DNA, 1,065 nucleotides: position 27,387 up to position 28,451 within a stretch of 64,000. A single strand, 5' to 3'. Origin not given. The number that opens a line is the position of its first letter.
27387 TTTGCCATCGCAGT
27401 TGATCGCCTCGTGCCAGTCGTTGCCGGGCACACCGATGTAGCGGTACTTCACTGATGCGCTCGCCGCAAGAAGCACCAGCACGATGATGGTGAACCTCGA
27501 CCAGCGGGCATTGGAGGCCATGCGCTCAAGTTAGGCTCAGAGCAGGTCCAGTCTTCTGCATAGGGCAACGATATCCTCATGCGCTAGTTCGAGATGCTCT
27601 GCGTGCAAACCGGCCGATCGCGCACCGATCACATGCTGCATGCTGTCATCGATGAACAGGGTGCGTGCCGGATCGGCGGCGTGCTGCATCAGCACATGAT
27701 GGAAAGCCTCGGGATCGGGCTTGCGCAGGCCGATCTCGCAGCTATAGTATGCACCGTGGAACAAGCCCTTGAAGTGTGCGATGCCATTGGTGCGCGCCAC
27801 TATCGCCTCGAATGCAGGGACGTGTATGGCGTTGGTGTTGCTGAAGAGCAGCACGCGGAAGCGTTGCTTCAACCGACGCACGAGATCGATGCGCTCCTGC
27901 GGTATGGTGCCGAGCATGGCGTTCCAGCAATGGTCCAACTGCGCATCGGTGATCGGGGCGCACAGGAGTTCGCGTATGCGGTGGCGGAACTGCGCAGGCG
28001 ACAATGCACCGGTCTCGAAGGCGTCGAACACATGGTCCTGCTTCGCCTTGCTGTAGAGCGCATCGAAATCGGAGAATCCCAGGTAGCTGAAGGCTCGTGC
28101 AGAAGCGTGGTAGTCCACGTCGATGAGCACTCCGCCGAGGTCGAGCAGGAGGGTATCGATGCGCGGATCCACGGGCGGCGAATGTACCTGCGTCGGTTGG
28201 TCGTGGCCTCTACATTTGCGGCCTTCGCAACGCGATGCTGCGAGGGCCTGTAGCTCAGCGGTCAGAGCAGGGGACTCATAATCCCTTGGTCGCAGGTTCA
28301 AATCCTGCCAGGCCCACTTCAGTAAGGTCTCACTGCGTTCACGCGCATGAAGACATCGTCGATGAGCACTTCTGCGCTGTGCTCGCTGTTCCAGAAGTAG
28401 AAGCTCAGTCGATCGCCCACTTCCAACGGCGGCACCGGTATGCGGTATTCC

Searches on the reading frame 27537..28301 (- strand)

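Call 47: search_protein_families(library=pfam, proteins=[window:27537-28301:-], max_evalue=0.001)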
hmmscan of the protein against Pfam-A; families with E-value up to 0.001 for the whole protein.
window:27537-28301:- (254 aa): 3 families
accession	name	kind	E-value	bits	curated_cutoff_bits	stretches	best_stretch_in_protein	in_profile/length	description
PF00702.32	Hydrolase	-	6.6e-12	46.7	26.4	1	48-231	1-191/191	haloacid dehalogenase-like hydrolase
PF13419.12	HAD_2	-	8e-05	23.3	23.8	1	178-233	119-174/178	Haloacid dehalogenase-like hydrolase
PF13242.12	Hydrolase_like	-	0.00096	19.5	22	0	192-233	2-44/75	HAD-hyrolase-like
